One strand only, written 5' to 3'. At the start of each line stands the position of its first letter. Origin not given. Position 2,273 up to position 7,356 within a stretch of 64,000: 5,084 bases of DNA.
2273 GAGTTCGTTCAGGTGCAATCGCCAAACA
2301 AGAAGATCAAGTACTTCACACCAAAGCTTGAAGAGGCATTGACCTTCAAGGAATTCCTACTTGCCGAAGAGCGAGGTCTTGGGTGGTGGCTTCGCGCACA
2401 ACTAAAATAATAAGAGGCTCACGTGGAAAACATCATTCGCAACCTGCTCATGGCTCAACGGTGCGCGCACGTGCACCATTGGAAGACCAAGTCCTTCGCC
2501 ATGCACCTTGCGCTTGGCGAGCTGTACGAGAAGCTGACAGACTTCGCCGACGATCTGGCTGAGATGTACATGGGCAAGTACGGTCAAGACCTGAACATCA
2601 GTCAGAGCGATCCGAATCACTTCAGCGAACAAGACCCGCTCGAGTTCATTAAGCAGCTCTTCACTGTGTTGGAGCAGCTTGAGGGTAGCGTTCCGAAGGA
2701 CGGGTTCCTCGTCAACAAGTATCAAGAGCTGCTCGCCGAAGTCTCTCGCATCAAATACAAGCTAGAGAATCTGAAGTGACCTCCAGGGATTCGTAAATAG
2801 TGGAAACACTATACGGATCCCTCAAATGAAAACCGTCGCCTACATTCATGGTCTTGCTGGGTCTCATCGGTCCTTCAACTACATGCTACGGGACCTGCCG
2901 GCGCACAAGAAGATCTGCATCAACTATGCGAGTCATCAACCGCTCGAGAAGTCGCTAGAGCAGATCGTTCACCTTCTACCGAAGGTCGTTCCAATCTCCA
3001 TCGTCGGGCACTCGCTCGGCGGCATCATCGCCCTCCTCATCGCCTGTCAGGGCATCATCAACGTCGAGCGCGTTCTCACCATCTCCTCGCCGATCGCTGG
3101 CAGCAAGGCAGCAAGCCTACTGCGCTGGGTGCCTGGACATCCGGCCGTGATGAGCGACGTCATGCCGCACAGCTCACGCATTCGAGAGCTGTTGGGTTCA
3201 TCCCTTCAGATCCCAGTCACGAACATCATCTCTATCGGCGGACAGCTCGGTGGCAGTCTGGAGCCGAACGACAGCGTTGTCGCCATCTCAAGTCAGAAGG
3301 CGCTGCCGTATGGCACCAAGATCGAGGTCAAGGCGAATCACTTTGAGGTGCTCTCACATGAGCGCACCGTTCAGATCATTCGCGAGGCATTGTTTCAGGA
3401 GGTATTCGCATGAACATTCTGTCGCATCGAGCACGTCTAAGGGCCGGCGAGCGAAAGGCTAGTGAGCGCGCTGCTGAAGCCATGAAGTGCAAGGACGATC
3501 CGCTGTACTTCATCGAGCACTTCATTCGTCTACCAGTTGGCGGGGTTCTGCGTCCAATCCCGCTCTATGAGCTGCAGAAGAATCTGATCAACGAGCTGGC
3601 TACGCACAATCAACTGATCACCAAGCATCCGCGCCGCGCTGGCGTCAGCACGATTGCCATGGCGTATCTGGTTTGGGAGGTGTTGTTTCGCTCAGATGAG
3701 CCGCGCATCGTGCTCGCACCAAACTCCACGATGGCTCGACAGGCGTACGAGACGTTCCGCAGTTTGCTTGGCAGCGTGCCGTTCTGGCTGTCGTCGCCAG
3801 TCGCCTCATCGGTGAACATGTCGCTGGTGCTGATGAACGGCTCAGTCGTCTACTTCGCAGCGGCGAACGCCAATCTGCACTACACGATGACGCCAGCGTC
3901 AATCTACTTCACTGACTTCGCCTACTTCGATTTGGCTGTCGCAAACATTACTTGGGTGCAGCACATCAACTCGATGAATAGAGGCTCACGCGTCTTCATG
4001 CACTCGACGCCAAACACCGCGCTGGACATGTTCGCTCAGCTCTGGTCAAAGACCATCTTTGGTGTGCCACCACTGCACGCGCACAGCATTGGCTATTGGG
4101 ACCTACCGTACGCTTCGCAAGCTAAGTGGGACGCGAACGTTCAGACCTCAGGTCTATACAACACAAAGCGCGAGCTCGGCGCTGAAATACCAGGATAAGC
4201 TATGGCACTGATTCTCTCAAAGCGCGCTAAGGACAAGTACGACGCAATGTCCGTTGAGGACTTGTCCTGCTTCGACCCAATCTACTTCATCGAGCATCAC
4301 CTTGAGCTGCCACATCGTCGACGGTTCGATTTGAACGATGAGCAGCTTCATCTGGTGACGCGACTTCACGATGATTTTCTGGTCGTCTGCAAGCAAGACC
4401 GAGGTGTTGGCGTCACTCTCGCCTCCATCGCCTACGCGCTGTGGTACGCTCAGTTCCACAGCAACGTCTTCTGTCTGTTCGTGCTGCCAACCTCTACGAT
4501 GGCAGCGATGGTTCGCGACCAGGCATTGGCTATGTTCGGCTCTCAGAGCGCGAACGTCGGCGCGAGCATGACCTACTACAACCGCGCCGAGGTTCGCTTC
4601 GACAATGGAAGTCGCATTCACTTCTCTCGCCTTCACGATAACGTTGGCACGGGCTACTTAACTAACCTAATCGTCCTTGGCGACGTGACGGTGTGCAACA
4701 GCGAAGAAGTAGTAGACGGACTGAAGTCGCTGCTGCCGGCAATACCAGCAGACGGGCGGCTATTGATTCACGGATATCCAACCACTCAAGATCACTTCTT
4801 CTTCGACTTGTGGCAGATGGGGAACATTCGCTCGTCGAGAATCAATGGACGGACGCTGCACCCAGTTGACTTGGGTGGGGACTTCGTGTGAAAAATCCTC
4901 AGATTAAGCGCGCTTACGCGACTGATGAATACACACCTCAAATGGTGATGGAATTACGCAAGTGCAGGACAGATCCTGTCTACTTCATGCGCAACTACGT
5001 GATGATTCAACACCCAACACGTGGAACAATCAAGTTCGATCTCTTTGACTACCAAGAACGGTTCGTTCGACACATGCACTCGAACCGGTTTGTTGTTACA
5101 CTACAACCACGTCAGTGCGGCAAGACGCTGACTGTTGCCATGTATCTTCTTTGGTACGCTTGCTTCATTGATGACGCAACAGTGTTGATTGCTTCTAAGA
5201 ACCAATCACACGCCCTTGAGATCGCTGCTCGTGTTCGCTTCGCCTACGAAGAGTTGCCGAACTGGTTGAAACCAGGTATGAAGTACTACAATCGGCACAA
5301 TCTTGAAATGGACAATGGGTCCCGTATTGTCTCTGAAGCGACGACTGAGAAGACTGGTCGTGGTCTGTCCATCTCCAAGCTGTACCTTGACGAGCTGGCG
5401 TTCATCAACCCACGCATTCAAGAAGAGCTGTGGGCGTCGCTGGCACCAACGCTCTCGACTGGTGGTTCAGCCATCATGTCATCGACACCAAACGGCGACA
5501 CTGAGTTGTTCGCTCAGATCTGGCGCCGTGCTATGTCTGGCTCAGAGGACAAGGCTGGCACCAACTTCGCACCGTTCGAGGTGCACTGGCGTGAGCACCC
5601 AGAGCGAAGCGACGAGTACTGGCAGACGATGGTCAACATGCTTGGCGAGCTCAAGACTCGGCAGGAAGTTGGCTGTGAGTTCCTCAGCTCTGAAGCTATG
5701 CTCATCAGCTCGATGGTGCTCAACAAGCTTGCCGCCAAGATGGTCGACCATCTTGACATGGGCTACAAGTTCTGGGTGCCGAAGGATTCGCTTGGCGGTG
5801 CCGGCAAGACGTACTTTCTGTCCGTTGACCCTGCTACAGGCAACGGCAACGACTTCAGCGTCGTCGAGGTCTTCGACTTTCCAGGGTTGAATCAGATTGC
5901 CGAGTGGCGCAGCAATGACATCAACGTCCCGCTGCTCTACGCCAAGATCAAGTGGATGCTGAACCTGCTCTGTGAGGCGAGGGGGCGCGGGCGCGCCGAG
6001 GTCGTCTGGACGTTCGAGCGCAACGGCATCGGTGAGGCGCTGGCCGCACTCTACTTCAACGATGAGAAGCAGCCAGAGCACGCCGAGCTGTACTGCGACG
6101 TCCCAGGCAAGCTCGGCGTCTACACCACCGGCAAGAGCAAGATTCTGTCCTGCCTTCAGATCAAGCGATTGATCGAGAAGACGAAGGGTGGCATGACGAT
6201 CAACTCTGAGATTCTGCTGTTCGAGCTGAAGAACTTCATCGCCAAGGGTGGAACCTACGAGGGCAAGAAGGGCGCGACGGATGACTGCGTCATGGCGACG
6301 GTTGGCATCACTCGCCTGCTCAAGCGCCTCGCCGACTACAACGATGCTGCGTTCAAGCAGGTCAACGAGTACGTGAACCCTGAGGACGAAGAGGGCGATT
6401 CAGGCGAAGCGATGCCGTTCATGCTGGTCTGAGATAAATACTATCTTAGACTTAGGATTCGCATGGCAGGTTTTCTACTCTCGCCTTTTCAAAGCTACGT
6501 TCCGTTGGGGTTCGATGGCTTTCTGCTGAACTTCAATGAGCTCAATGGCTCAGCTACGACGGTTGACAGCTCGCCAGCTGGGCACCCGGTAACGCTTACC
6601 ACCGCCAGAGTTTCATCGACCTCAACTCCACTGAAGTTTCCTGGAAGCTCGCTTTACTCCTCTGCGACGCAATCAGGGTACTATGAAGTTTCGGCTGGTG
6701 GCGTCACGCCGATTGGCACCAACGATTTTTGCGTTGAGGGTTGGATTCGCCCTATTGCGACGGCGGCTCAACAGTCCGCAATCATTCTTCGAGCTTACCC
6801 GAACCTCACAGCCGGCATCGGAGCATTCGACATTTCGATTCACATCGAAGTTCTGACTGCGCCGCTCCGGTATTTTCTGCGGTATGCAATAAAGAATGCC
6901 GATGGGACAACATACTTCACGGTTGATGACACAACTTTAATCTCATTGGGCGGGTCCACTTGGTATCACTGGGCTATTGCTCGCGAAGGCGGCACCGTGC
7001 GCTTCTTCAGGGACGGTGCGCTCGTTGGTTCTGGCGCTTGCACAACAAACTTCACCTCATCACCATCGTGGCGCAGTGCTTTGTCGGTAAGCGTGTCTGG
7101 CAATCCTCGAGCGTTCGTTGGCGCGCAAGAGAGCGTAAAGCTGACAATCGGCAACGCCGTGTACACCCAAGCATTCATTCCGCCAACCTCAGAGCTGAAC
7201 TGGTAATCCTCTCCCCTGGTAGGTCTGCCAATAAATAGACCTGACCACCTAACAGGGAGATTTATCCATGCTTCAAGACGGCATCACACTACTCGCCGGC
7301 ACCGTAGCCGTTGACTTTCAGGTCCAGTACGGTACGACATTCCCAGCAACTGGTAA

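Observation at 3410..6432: Two tandem pseudo-ATPase copies of the terminase motor domain directly upstream of the real terL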

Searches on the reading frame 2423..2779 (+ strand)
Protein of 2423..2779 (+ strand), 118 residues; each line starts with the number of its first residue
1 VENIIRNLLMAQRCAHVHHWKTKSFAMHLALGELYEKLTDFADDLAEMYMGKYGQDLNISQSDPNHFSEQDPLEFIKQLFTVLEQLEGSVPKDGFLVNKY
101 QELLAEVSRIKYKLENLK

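Call 23: search_protein_families(library=phrogs, proteins=[window:2423-2779:+], max_evalue=0.001)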
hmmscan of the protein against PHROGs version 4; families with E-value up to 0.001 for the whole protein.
window:2423-2779:+ (118 aa): 1 family
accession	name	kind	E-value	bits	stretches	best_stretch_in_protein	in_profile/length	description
phrog_858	-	transcription regulation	1.1e-19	72.1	1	2-117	16-128/129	starvation-inducible transcriptional regulator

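Call 24: search_protein_families(library=pfam, proteins=[window:2423-2779:+], max_evalue=0.001)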
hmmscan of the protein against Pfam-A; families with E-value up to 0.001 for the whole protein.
window:2423-2779:+ (118 aa): 1 family
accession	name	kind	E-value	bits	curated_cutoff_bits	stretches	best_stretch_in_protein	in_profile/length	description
PF19174.5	DUF5856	-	3.1e-19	70.2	34.6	1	19-114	1-94/94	Family of unknown function (DUF5856)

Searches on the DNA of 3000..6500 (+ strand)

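Call 11: search_dna_similar(query=window:3000-6500:+, collection=phages, mode=near, max_rows=30)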
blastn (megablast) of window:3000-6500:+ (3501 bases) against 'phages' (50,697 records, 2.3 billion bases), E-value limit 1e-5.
No match.

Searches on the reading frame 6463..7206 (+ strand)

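Call 23: search_protein_families(library=phrogs, proteins=[window:6463-7206:+], max_evalue=0.001)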
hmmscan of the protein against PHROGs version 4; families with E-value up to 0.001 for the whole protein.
window:6463-7206:+ (247 aa): 10 families
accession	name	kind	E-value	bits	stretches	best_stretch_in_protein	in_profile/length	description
phrog_24074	-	unknown function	8.6e-21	74.9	1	20-245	417-623/892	-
phrog_3545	-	unknown function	5.2e-19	68.8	1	21-245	755-976/1115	-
phrog_38322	-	unknown function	9.8e-13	48.8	1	40-243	312-501/506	-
phrog_13163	-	tail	2.4e-12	46.6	1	29-245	522-717/976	baseplate wedge subunit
phrog_18802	-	head and packaging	1.5e-09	35.9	1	47-243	830-1002/3007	virion structural protein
phrog_8510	-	head and packaging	3.3e-09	36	1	23-245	498-698/1348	virion structural protein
phrog_32294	-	tail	4.3e-09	34.6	1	84-245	466-607/2435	baseplate wedge subunit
phrog_1469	-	tail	6.6e-06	24.3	1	57-245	537-705/2607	baseplate wedge subunit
phrog_19601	-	tail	3e-05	22.3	1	46-245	1757-1935/2043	baseplate wedge subunit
phrog_701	-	head and packaging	4.1e-05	20.4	1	52-243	4051-4220/6136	virion structural protein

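Call 24: search_protein_families(library=pfam, proteins=[window:6463-7206:+], max_evalue=0.001)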
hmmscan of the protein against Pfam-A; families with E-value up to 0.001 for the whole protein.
window:6463-7206:+ (247 aa): 1 family
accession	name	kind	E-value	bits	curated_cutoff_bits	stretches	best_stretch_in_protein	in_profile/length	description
PF13385.13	Laminin_G_3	-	3.1e-12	47.3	27.6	1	72-221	5-134/151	Concanavalin A-like lectin/glucanases superfamily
